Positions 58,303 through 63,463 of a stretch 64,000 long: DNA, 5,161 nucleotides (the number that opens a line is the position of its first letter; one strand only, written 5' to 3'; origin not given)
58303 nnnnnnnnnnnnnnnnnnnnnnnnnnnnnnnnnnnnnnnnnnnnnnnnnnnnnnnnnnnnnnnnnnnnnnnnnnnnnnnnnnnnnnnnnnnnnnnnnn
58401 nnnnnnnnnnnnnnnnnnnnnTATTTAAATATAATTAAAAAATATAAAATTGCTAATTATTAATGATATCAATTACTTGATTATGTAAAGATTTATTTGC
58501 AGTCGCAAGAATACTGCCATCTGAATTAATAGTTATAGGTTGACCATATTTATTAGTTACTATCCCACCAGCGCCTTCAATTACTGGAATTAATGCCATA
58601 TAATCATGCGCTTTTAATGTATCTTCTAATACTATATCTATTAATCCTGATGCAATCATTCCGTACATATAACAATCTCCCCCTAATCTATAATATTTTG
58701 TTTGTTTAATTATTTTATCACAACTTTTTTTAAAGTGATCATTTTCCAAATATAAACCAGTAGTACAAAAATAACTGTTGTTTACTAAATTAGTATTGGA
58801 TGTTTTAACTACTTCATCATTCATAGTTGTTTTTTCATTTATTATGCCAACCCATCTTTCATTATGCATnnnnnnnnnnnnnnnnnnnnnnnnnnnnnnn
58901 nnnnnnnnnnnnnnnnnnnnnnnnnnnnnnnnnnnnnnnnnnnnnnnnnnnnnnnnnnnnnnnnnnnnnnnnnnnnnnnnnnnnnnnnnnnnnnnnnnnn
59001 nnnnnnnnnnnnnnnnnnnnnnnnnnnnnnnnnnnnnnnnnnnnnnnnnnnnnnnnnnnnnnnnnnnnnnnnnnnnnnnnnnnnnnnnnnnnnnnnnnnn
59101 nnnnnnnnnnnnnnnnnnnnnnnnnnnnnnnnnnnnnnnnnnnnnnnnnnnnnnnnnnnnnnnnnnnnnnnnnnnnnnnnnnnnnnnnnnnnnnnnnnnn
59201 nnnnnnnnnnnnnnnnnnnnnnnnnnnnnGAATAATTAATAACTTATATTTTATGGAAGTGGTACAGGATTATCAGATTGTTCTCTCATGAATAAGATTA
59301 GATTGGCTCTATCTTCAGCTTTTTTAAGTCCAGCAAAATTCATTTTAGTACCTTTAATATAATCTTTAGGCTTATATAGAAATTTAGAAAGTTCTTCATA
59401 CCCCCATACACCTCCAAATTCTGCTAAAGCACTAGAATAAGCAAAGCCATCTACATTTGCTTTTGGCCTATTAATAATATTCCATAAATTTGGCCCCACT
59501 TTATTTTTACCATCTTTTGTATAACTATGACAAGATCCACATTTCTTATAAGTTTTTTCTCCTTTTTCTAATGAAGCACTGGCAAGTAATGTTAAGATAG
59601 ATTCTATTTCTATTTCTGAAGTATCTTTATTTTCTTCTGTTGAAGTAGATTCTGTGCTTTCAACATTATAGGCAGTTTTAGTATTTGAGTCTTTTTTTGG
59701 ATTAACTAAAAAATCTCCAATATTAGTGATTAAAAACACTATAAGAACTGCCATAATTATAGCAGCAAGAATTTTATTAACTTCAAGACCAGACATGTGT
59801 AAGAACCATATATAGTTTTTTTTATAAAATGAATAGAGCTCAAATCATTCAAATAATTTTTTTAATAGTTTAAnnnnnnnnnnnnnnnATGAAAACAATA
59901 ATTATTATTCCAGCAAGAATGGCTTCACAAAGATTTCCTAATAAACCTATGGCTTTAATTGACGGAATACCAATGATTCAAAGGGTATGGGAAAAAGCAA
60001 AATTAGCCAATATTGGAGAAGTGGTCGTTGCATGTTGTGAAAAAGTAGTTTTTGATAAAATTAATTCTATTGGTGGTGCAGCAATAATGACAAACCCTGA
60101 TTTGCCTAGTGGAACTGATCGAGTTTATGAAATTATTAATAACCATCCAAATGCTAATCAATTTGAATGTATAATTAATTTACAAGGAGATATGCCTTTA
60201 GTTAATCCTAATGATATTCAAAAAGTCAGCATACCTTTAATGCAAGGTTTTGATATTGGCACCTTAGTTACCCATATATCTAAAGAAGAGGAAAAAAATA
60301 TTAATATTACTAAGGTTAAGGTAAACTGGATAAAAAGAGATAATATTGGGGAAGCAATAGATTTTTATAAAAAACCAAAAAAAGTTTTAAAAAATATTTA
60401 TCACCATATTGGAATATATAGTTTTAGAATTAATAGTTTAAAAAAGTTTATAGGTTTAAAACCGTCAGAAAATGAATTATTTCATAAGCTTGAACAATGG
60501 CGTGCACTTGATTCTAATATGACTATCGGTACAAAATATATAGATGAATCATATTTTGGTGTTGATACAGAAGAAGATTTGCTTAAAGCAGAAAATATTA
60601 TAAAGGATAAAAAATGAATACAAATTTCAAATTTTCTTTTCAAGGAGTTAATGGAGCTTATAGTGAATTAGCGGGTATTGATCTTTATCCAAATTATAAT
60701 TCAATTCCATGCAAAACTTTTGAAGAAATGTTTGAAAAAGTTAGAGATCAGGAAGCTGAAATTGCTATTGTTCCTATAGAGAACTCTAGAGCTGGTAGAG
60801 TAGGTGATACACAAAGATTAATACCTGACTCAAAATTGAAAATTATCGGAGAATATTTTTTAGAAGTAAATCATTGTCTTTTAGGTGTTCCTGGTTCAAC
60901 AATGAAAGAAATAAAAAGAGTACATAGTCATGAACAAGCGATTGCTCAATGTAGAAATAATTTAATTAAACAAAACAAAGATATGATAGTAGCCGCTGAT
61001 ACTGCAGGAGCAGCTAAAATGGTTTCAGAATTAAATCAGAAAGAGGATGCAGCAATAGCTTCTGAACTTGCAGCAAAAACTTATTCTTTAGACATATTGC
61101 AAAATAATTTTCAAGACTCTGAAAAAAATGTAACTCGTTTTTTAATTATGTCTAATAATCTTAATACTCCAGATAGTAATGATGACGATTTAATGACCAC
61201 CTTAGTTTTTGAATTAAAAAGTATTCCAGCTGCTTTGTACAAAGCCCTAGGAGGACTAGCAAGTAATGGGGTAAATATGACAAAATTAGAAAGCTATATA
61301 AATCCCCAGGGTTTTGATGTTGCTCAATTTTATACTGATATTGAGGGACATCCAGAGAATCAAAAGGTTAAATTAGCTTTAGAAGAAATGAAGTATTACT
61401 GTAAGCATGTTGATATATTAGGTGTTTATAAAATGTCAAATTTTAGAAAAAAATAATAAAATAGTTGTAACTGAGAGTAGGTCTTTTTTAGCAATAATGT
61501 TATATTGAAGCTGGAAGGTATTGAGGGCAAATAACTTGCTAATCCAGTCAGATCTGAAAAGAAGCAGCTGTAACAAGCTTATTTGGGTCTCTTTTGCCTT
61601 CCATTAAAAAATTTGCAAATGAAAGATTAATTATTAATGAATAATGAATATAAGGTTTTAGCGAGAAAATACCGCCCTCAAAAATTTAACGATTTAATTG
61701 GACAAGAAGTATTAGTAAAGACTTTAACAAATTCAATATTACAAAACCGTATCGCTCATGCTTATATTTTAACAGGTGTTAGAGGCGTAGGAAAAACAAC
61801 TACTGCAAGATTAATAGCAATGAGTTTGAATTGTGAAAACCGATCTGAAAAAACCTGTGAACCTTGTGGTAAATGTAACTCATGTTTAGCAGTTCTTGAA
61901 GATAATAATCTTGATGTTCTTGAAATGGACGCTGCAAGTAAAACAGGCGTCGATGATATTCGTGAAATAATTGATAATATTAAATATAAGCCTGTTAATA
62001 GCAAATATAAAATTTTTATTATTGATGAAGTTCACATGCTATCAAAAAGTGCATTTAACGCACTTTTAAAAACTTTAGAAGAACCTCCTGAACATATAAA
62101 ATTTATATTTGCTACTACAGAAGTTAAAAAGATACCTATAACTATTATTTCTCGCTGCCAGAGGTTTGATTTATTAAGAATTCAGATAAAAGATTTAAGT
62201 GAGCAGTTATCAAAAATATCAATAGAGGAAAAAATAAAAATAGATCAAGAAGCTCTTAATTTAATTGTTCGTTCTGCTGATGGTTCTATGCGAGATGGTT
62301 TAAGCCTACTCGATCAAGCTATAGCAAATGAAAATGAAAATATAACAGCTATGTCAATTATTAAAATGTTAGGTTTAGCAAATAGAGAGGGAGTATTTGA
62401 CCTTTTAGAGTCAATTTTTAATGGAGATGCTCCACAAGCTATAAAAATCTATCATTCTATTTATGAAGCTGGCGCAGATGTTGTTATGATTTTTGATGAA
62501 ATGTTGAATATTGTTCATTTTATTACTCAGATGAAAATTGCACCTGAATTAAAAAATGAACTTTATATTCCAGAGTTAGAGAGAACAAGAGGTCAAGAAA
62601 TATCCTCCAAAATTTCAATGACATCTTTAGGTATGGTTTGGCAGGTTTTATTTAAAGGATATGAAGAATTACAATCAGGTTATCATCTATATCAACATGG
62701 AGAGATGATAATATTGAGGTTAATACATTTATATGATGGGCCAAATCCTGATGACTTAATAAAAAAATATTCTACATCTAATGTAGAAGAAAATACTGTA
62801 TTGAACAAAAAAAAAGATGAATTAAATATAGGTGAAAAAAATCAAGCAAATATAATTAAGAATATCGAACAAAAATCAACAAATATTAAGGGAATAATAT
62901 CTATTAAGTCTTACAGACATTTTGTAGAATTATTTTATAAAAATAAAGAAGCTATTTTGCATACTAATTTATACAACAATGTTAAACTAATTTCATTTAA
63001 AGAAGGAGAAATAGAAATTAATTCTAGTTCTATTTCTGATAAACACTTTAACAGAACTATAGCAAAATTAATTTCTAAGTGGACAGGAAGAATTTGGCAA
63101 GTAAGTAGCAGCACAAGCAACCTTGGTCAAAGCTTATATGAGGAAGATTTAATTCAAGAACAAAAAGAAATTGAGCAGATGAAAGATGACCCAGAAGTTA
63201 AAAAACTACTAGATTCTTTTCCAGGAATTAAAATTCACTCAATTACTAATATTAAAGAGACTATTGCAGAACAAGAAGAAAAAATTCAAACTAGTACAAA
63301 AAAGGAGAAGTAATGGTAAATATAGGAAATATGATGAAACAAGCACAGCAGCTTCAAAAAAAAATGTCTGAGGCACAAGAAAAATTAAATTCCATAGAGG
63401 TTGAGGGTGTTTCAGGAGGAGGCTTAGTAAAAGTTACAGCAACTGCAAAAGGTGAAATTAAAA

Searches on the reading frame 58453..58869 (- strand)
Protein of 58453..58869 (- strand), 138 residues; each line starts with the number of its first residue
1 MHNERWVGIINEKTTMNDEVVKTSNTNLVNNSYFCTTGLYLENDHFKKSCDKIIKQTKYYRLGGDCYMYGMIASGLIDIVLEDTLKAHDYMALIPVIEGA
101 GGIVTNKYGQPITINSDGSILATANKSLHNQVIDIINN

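Call 102: search_protein_families(library=pfam, proteins=[window:58453-58869:-], max_evalue=0.00001)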
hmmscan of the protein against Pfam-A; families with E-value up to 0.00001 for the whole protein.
window:58453-58869:- (138 aa): 1 family
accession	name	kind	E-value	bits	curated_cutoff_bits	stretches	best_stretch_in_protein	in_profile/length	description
PF00459.30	Inositol_P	-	1.4e-14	54.6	27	1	2-135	127-265/271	Inositol monophosphatase family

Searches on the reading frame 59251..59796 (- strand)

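Call 102: search_protein_families(library=pfam, proteins=[window:59251-59796:-], max_evalue=0.00001)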
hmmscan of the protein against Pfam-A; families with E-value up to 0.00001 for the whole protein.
window:59251-59796:- (181 aa): 1 family
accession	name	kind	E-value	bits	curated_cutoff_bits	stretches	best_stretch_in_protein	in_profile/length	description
PF00034.26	Cytochrom_C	-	1.2e-07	33.3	21.3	1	77-172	2-88/90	Cytochrome c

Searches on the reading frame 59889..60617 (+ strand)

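Call 102: search_protein_families(library=pfam, proteins=[window:59889-60617:+], max_evalue=0.00001)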
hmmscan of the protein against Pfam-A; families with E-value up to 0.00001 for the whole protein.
window:59889-60617:+ (242 aa): 2 families
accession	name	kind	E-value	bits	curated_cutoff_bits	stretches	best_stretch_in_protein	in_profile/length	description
PF02348.25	CTP_transf_3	-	7.8e-38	130.9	22.6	1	4-213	1-217/217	Cytidylyltransferase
PF12804.13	NTP_transf_3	-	1.3e-06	29.1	27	1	10-113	11-107/160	MobA-like NTP transferase domain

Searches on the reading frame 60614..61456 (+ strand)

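Call 102: search_protein_families(library=pfam, proteins=[window:60614-61456:+], max_evalue=0.00001)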
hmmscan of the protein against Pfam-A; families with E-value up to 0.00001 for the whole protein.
window:60614-61456:+ (280 aa): 1 family
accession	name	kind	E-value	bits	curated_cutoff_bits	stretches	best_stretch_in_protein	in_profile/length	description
PF00800.23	PDT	-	2e-57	194.4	25.2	1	8-182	2-179/181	Prephenate dehydratase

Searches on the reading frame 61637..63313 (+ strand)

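Call 102: search_protein_families(library=pfam, proteins=[window:61637-63313:+], max_evalue=0.00001)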
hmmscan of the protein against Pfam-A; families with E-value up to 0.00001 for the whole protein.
window:61637-63313:+ (558 aa): 8 families
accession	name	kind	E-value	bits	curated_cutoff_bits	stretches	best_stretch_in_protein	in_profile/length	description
PF13177.12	DNA_pol3_delta2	-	8.7e-43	146.5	27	1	23-180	2-158/161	DNA polymerase III, delta subunit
PF12169.13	DNA_pol3_gamma3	-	1.4e-36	125.8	24.4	1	237-377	2-142/143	DNA polymerase III subunits gamma and tau domain III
PF12362.13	DUF3646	-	6.9e-22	78.3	30.2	1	424-535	2-113/114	DNA polymerase III gamma and tau subunits C terminal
PF22608.2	DNAX_ATPase_lid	-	1.9e-17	63.2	27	1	188-230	3-45/49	DNA polymerase III clamp loader subunit, ATPase lid domain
PF00004.35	AAA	-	1.1e-12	48.9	21.2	1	44-177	2-126/131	ATPase family associated with various cellular activities (AAA)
PF13401.12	AAA_22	-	1.2e-07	32.6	27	1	43-161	8-123/130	AAA domain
PF13173.12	AAA_14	-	3.2e-07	30.9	27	1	42-160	4-97/129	AAA domain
PF05496.18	RuvB_N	-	1.6e-06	28.4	27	0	13-89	2-84/159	Holliday junction DNA helicase RuvB P-loop domain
